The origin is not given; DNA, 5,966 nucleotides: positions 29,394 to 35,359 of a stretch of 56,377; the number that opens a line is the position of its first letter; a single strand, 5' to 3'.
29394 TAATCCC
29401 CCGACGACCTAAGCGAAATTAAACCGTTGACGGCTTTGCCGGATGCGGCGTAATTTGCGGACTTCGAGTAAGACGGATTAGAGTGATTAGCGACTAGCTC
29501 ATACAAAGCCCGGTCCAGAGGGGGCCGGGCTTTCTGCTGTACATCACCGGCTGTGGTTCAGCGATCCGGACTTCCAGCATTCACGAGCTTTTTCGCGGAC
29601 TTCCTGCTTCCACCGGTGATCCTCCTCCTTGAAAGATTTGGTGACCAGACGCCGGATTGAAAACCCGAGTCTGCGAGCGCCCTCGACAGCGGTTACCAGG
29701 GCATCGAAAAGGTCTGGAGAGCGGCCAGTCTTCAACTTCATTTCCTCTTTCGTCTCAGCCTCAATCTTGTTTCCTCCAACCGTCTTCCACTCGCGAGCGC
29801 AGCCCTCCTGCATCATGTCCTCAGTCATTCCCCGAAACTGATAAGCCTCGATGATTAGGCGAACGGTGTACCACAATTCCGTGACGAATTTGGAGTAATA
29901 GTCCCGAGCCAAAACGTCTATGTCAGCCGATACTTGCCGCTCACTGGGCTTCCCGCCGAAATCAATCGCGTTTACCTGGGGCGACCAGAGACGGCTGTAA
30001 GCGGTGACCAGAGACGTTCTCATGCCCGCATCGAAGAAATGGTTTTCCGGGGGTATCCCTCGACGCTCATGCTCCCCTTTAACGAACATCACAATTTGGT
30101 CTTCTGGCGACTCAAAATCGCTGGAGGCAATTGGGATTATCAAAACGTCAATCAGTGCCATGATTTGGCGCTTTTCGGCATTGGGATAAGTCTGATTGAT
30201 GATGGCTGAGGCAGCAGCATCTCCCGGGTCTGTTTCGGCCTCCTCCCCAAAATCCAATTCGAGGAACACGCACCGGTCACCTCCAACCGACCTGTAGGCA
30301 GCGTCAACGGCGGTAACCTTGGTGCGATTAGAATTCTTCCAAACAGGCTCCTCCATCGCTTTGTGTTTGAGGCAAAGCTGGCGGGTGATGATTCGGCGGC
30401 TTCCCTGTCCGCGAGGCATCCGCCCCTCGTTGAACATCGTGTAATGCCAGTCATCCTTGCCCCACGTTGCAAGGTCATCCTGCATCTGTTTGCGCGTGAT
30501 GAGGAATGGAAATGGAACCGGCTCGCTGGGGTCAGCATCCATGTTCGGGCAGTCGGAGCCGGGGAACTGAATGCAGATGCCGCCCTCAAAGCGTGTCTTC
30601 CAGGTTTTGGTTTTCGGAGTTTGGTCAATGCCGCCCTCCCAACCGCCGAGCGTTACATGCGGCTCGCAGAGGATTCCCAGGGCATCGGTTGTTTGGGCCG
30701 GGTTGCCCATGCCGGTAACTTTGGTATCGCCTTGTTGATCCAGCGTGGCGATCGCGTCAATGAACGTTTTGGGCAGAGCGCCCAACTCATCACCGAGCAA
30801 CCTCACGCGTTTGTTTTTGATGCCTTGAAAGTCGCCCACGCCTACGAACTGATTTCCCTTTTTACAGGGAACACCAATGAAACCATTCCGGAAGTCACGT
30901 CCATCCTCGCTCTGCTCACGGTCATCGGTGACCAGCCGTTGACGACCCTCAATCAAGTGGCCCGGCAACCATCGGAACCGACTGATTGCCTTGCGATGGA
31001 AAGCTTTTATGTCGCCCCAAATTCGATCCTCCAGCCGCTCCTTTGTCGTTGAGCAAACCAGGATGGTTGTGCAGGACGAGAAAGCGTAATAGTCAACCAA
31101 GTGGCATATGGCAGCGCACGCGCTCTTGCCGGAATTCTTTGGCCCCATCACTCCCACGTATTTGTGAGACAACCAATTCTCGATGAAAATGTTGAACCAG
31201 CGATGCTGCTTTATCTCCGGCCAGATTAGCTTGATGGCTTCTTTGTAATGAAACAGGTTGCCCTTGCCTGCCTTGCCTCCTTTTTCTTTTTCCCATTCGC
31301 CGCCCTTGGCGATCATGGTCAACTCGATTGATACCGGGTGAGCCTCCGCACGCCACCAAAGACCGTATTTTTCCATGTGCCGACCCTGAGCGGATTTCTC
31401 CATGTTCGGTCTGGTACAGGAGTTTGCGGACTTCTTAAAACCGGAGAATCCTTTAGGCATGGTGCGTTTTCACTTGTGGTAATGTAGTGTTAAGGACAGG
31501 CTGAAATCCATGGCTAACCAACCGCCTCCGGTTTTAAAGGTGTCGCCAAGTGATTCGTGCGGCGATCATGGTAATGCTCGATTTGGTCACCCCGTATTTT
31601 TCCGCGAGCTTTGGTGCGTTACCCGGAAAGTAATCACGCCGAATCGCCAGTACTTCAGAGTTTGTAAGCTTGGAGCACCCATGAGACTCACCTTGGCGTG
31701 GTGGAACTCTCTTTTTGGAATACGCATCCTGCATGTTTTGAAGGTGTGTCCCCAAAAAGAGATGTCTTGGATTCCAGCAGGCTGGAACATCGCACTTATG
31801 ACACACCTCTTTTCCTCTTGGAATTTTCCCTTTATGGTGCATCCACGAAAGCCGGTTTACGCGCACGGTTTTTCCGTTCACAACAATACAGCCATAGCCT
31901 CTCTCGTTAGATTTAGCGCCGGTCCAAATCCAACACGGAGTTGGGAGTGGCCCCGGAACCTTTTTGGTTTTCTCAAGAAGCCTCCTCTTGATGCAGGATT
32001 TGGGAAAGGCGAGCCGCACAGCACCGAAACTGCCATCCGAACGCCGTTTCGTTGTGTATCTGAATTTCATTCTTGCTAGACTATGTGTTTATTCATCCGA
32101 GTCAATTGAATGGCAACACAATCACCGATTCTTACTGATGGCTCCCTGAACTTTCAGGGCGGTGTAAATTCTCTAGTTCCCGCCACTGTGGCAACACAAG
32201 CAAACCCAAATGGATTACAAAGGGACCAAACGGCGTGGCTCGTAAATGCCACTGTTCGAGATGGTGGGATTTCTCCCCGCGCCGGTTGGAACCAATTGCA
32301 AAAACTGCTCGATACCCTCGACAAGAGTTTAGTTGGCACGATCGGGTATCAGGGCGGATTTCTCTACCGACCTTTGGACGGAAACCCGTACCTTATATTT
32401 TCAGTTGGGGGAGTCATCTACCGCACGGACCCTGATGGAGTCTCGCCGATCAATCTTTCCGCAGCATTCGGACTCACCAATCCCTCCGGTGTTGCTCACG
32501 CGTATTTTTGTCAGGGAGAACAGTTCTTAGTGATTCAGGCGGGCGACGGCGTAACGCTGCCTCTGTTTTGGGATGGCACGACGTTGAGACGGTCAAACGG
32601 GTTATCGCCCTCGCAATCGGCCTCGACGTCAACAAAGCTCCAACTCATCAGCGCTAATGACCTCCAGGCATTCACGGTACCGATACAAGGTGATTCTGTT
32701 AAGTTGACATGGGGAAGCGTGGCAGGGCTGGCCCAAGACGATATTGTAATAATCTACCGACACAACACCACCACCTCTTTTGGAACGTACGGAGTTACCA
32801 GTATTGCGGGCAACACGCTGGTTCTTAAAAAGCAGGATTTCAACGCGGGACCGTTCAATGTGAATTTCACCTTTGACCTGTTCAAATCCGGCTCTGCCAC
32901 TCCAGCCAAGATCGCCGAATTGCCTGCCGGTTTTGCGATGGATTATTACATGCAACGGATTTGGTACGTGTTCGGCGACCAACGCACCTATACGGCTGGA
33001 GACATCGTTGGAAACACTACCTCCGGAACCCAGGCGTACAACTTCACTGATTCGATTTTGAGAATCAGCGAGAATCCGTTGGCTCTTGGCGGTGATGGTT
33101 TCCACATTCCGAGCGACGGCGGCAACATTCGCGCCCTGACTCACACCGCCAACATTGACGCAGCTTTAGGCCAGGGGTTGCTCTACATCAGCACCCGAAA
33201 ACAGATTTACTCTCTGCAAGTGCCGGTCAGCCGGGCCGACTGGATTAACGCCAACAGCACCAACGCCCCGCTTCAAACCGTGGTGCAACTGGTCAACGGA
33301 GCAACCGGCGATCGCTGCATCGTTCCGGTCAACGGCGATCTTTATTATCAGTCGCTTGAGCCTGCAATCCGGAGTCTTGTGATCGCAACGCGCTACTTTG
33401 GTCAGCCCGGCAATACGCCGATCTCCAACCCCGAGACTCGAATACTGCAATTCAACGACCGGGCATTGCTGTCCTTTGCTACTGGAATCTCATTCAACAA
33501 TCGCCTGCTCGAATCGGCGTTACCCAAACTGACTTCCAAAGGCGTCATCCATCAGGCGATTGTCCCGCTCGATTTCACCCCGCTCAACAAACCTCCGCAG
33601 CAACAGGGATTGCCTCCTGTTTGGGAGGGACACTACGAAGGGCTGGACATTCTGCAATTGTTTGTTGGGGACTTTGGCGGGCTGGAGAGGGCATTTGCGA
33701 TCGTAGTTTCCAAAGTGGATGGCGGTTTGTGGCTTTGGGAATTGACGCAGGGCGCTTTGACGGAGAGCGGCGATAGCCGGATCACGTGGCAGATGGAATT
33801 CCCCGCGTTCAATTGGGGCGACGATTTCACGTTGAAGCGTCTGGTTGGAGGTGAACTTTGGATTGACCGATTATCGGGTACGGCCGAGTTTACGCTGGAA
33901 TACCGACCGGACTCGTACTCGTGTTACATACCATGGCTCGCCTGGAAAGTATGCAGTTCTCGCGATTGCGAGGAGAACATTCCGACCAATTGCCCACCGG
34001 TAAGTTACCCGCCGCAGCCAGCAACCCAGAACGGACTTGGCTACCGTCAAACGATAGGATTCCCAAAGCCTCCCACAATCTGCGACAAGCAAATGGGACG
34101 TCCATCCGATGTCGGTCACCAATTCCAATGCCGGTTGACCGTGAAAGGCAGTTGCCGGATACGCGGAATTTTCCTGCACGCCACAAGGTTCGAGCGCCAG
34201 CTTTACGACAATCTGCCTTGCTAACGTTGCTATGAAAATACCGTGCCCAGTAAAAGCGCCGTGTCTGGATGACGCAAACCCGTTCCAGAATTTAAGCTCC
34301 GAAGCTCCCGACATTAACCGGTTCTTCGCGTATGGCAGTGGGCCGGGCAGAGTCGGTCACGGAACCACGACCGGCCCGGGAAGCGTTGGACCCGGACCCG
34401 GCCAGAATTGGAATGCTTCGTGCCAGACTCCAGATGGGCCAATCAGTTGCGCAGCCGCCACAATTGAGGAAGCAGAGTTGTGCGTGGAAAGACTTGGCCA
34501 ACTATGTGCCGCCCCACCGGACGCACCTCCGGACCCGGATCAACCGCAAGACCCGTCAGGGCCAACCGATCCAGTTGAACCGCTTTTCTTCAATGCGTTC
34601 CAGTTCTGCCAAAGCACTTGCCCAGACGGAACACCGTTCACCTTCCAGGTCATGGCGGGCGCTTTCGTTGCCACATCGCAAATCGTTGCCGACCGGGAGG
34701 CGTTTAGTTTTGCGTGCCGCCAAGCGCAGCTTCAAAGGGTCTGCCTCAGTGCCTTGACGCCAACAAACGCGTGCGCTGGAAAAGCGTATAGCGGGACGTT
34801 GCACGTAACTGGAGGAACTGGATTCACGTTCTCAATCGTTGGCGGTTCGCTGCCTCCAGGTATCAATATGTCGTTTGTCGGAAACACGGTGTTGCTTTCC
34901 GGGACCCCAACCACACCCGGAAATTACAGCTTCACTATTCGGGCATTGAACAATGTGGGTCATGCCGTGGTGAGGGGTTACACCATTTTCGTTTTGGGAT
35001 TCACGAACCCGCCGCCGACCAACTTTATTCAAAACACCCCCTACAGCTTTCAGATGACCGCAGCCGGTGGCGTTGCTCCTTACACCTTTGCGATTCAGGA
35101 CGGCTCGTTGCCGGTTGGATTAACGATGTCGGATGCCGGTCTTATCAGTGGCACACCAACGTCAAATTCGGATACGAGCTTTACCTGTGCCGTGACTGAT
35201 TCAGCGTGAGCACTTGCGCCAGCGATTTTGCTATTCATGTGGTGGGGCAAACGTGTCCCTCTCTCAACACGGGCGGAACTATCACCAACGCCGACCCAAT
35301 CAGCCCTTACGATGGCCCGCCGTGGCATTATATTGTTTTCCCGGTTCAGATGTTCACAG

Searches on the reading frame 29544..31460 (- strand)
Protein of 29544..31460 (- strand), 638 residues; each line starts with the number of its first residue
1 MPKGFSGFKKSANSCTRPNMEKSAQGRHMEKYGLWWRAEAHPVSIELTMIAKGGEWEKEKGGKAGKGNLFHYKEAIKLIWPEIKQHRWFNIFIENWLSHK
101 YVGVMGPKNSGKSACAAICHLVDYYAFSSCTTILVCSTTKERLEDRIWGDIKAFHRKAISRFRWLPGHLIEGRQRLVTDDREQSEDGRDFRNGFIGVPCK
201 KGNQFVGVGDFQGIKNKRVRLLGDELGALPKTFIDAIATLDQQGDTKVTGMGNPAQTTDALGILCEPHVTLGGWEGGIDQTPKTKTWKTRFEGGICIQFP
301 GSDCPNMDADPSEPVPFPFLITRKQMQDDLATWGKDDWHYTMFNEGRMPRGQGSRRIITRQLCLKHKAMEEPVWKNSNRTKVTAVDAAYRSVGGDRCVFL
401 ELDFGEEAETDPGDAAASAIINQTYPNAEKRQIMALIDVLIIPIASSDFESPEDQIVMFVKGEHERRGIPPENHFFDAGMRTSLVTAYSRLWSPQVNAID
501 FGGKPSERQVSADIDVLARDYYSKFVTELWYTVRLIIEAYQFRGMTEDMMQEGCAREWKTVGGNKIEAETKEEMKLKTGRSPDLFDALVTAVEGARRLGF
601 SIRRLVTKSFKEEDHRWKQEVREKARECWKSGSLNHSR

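Call 19: search_protein_families(library=phrogs, proteins=[window:29544-31460:-], max_evalue=0.001)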
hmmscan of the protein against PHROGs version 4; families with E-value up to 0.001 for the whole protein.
window:29544-31460:- (638 aa): 1 family
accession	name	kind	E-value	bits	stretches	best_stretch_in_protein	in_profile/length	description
phrog_2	-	head and packaging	1.3e-09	38.4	1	26-599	245-596/807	terminase large subunit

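Call 88: search_dna_similar(query=window:29544-31460:-, collection=phages, mode=protein, max_evalue=0.00001, max_rows=12)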
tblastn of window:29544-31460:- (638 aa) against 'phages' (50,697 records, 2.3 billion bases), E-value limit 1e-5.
No match.

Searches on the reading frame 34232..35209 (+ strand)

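Call 19: search_protein_families(library=phrogs, proteins=[window:34232-35209:+], max_evalue=0.001)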
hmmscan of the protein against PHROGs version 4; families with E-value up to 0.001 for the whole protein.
window:34232-35209:+ (325 aa): 1 family
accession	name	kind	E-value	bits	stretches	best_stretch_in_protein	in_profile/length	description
phrog_2973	-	head and packaging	2.6e-05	24.8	1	269-325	124-179/310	Hoc-like head decoration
